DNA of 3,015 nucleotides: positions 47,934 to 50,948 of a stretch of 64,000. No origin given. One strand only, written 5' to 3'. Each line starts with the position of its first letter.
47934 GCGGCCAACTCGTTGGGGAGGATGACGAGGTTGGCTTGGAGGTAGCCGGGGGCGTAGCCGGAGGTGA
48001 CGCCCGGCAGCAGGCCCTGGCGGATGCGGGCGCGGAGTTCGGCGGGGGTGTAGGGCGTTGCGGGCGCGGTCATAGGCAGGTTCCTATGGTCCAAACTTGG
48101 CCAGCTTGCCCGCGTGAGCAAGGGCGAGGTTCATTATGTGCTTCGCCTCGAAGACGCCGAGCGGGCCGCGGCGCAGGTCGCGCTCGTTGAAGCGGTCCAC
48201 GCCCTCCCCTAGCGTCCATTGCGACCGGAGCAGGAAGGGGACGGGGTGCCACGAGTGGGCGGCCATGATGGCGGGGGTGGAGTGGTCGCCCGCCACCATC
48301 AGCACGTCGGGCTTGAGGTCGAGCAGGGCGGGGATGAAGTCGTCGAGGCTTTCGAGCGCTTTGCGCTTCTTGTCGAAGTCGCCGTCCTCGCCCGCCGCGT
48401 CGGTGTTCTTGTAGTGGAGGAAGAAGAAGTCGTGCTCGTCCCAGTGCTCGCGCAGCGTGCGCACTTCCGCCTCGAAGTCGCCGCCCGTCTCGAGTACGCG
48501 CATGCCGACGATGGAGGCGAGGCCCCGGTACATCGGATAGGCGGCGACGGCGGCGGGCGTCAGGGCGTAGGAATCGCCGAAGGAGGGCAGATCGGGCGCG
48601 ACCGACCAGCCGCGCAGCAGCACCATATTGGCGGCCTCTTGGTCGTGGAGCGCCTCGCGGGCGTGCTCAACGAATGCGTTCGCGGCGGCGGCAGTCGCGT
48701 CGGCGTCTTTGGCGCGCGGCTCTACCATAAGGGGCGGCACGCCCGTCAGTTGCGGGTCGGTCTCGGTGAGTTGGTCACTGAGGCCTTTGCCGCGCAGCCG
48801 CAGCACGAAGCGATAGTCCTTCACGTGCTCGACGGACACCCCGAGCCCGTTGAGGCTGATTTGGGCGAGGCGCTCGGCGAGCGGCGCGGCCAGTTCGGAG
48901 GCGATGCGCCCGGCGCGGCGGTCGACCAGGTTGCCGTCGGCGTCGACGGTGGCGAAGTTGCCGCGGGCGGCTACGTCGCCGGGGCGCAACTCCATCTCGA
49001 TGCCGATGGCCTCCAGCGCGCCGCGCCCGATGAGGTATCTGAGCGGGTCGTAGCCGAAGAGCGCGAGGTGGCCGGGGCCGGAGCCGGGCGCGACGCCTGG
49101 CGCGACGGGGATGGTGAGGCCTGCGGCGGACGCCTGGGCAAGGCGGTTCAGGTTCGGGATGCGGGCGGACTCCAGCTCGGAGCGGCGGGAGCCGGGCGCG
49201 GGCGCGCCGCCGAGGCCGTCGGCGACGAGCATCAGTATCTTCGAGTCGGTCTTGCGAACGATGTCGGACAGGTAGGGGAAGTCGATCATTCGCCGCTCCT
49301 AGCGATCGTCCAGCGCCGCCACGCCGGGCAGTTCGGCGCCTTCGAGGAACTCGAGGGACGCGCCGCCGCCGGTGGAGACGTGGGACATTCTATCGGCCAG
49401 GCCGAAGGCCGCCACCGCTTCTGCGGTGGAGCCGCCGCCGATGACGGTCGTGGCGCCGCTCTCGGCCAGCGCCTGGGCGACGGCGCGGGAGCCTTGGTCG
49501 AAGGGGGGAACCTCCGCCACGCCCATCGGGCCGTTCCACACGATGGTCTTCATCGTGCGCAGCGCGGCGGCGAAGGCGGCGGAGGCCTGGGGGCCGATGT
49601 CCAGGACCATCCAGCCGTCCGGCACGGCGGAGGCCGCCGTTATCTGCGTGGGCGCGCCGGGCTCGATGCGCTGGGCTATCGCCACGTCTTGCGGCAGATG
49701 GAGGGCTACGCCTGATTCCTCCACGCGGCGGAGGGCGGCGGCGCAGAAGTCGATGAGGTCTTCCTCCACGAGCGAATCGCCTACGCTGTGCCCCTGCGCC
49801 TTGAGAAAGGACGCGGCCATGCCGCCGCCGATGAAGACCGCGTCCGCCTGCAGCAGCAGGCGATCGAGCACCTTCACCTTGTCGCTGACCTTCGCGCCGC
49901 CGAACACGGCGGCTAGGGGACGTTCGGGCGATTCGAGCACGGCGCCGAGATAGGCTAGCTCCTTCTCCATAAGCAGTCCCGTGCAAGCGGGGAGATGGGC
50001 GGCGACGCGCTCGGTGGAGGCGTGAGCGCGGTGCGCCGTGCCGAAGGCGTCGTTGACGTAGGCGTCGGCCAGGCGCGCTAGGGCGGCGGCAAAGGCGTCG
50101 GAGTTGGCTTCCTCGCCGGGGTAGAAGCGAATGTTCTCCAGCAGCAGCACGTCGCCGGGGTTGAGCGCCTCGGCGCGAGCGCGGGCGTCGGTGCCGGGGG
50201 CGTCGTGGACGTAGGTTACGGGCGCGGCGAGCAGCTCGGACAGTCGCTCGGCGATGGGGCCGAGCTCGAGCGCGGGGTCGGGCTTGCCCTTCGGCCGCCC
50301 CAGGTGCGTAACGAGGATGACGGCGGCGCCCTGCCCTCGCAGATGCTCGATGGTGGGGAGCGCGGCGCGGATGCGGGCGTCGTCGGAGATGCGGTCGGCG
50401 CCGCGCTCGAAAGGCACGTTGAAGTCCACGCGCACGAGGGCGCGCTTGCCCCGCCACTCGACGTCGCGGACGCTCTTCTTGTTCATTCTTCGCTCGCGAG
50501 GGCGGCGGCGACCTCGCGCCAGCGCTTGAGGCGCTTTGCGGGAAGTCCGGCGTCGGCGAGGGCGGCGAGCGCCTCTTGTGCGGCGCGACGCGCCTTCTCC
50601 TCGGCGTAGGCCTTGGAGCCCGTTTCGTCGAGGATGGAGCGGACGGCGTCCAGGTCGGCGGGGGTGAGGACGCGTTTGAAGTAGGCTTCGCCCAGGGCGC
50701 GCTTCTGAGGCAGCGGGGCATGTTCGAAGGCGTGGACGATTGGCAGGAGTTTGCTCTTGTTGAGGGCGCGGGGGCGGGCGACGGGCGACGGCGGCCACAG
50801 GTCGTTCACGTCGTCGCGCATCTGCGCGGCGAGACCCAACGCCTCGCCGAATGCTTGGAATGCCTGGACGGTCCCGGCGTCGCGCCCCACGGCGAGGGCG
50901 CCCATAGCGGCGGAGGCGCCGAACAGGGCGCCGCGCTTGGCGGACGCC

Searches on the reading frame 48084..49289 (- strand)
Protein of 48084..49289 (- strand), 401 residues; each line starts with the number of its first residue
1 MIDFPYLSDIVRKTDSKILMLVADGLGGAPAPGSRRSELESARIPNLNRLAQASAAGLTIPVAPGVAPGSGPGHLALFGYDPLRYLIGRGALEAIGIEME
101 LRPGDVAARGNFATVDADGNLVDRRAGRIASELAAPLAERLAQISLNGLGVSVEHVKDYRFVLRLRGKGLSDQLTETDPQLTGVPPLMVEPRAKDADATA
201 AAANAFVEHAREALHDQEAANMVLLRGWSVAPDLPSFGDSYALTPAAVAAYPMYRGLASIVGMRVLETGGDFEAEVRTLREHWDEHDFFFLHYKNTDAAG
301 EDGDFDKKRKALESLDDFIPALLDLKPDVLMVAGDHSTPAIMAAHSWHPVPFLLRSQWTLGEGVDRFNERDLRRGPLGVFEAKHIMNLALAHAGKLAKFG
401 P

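Call 47: search_protein_families(library=pfam, max_evalue=0.00001, proteins=[window:48084-49289:-])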
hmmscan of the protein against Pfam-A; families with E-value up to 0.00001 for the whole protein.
window:48084-49289:- (401 aa): 2 families
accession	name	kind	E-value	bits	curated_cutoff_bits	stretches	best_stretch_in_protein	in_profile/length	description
PF10143.14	PhosphMutase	-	3.4e-44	151.2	21.5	1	51-218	1-168/170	2,3-bisphosphoglycerate-independent phosphoglycerate mutase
PF01676.23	Metalloenzyme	-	1.5e-34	120.1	24.3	1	17-390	2-250/252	Metalloenzyme superfamily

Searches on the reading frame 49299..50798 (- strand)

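Call 47: search_protein_families(library=pfam, max_evalue=0.00001, proteins=[window:49299-50798:-])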
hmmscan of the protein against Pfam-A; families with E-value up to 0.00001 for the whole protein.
window:49299-50798:- (499 aa): 1 family
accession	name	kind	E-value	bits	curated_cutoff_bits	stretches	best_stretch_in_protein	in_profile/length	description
PF00162.24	PGK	-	2e-146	488.3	27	1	110-487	1-378/379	Phosphoglycerate kinase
